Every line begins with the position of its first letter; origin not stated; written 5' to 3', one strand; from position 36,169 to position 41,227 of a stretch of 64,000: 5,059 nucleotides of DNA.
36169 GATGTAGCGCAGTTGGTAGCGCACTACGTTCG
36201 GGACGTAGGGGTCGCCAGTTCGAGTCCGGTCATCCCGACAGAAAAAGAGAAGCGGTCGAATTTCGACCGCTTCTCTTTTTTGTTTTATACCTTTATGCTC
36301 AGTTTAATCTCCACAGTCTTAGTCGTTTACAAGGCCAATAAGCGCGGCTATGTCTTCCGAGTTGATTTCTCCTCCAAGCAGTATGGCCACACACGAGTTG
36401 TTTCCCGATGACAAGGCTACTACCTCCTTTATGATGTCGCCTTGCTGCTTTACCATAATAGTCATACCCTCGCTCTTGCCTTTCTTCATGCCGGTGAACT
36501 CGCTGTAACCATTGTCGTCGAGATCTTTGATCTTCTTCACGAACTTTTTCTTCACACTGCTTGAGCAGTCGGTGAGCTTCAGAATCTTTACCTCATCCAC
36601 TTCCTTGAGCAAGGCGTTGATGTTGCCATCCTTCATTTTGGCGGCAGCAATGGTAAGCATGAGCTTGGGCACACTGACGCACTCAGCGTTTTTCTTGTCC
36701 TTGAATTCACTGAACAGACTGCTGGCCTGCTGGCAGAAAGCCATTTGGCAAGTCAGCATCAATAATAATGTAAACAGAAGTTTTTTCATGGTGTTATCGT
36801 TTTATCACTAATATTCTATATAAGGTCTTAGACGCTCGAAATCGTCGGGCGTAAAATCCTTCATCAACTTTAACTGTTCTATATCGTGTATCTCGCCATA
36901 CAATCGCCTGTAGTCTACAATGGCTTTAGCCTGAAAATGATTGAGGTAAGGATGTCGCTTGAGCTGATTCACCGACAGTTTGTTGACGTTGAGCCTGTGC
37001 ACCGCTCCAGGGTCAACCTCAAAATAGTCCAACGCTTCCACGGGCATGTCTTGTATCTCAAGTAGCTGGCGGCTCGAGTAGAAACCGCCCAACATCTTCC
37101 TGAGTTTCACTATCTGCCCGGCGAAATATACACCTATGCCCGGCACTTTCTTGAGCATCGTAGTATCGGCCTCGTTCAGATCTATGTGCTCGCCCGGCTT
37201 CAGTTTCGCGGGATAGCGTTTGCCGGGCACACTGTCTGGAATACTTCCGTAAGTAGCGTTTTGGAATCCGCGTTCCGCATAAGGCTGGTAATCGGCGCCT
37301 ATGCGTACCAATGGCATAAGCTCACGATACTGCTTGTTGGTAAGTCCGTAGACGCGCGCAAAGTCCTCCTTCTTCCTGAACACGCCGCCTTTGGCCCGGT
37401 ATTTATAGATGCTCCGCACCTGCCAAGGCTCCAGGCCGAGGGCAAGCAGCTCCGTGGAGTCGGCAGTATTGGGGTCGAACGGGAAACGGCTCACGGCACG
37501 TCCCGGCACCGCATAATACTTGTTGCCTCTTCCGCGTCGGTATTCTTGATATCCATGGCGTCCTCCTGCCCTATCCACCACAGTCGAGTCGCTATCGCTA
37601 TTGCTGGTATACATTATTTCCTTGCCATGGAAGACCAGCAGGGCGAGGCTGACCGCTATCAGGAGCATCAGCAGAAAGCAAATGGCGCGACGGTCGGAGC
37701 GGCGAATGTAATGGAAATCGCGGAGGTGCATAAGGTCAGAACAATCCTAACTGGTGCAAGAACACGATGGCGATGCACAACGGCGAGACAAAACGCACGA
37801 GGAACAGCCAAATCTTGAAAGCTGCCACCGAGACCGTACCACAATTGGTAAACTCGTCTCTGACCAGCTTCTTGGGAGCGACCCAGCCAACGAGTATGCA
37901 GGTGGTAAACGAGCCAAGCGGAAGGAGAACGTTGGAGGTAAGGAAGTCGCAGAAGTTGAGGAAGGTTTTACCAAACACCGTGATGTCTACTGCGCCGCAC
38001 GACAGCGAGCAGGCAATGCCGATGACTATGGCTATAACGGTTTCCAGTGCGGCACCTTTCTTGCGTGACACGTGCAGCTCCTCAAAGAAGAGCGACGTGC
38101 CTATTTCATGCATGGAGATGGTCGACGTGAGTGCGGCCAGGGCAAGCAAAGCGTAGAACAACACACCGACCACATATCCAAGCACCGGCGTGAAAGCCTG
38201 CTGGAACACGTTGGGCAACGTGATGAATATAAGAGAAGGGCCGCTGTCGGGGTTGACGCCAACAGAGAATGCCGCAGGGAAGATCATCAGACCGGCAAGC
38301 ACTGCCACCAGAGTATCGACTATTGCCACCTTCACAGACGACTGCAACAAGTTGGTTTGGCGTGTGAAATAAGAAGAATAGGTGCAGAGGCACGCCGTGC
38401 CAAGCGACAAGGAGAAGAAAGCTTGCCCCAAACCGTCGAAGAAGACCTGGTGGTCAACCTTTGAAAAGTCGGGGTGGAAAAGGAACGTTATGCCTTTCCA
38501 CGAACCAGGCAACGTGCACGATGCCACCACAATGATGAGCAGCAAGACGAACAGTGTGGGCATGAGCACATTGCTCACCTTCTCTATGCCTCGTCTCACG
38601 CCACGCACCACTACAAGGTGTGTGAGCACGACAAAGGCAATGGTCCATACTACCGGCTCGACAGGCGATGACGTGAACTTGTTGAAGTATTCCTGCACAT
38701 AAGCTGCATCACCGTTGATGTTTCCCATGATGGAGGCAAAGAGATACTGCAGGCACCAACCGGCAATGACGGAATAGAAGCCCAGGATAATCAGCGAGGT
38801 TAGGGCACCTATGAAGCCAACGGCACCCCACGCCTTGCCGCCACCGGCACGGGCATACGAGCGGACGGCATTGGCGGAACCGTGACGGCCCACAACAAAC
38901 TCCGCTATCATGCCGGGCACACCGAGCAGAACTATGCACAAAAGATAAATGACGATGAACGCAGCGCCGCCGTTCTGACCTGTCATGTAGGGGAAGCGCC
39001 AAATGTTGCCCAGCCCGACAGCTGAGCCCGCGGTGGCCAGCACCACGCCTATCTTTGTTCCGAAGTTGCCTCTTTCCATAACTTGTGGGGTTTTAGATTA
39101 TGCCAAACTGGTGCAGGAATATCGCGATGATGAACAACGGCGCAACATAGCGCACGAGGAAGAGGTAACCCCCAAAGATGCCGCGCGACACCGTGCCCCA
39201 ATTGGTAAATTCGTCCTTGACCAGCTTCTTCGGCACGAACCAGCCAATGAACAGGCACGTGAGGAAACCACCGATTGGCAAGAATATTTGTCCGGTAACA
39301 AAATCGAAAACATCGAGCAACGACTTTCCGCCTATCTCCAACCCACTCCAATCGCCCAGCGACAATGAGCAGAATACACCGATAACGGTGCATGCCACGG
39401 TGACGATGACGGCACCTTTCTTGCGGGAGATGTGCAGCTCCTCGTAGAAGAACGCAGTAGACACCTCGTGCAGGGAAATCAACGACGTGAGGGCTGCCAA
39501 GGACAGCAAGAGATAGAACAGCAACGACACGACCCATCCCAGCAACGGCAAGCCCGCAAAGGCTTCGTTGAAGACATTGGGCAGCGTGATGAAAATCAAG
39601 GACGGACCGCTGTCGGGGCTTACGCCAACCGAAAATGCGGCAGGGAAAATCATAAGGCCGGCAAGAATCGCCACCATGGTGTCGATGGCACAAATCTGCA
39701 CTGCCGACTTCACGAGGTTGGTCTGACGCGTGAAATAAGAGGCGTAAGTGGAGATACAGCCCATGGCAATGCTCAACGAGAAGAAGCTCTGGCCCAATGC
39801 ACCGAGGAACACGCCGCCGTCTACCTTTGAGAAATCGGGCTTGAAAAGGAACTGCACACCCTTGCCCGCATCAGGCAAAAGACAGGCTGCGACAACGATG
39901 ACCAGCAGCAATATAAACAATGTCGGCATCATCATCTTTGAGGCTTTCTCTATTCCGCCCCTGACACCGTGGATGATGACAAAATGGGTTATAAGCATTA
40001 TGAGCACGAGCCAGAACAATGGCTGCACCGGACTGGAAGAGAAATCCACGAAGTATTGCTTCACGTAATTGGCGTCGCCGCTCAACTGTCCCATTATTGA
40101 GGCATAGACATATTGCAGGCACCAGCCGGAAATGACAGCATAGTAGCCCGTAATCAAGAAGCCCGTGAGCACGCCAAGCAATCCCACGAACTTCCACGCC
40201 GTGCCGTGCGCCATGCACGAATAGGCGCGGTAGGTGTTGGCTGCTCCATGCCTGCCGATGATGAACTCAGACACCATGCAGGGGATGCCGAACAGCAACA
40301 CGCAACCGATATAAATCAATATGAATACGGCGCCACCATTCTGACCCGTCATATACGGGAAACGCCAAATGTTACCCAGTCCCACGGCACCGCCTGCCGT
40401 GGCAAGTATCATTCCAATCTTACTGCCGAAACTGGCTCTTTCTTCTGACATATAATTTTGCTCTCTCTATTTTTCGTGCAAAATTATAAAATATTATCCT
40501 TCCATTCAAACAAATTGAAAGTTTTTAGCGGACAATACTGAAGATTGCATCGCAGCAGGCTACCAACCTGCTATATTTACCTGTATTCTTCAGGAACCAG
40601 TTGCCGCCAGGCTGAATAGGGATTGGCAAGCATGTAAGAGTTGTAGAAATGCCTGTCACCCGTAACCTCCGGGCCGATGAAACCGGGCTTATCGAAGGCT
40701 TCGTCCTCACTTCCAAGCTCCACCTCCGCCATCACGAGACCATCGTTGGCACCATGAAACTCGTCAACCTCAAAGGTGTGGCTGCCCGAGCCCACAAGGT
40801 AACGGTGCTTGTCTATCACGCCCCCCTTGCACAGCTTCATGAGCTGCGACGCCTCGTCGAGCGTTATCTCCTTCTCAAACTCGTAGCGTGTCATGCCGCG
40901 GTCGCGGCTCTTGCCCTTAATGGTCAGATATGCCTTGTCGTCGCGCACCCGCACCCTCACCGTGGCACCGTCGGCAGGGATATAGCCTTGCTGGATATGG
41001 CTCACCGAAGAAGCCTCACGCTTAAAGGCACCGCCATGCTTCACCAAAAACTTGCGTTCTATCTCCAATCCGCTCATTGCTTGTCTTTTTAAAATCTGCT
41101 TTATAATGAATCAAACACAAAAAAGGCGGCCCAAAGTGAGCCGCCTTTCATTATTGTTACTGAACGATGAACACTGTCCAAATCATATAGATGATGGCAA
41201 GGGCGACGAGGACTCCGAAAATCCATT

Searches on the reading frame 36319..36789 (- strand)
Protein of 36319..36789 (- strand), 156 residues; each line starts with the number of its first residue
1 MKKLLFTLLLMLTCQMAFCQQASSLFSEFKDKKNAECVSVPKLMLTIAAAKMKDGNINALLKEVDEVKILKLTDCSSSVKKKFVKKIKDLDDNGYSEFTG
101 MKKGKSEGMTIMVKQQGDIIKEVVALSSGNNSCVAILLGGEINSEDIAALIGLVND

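Call 94: search_protein_families(library=pfam, proteins=[window:36319-36789:-])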
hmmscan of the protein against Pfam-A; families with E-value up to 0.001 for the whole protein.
window:36319-36789:- (156 aa): 1 family
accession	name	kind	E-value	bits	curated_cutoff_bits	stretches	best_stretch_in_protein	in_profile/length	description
PF14060.11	DUF4252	-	1.7e-20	73.9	23.9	1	29-150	1-125/125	Domain of unknown function (DUF4252)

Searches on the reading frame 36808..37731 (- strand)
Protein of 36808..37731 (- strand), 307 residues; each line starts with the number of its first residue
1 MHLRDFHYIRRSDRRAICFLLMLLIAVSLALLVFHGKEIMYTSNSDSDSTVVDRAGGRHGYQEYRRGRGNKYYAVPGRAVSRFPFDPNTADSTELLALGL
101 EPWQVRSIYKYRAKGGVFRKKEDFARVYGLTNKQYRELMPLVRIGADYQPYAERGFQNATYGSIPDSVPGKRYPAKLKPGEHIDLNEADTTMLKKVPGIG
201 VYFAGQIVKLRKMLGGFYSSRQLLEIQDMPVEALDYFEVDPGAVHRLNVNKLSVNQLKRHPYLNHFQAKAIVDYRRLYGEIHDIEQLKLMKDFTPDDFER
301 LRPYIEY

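Call 94: search_protein_families(library=pfam, proteins=[window:36808-37731:-])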
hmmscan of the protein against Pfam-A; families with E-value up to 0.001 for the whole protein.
window:36808-37731:- (307 aa): 2 families
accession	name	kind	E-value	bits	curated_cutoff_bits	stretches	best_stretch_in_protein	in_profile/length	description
PF12836.13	HHH_3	-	1.5e-38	131.2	27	3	245-305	4-64/65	Helix-hairpin-helix motif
PF21687.3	T2SSK_1st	-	1.7e-06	29.1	26.2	0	274-305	71-102/107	Type II secretion system (T2SS), protein K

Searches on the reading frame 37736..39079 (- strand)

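Call 94: search_protein_families(library=pfam, proteins=[window:37736-39079:-])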
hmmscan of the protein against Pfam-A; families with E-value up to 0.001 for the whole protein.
window:37736-39079:- (447 aa): 1 family
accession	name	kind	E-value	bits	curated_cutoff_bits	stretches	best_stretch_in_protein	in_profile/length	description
PF00209.24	SNF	-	7.9e-56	190.3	27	2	145-443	178-480/524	Sodium:neurotransmitter symporter family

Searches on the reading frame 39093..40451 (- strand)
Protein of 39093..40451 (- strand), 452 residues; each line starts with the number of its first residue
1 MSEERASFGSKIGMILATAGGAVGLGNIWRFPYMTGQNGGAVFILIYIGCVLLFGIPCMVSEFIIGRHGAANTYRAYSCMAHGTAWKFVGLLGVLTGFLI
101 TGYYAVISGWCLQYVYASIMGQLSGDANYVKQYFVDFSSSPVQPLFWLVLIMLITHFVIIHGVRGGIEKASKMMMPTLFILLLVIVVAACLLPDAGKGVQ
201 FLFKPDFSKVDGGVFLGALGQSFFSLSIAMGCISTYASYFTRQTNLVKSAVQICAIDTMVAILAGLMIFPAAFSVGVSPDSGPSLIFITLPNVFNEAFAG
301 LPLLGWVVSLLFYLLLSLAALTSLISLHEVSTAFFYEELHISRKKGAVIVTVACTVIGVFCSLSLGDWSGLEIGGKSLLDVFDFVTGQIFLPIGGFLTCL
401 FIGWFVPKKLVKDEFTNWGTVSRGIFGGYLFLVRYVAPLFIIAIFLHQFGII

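Call 94: search_protein_families(library=pfam, proteins=[window:39093-40451:-])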
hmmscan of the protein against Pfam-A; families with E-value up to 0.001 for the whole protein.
window:39093-40451:- (452 aa): 1 family
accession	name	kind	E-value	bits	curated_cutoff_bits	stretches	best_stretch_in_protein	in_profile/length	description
PF00209.24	SNF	-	4.7e-51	174.5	27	2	148-447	180-479/524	Sodium:neurotransmitter symporter family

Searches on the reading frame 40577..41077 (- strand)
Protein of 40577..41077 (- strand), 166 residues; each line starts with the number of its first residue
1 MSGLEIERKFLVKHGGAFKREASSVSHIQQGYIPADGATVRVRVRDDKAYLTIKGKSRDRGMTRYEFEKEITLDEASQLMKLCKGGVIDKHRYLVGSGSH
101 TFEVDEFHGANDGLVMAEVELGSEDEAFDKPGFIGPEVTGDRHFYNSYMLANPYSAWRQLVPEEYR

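Call 94: search_protein_families(library=pfam, proteins=[window:40577-41077:-])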
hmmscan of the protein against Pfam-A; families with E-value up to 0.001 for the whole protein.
window:40577-41077:- (166 aa): 1 family
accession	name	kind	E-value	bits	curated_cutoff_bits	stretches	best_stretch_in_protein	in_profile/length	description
PF01928.26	CYTH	-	7.6e-12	45.9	23.2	1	4-131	2-153/179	CYTH domain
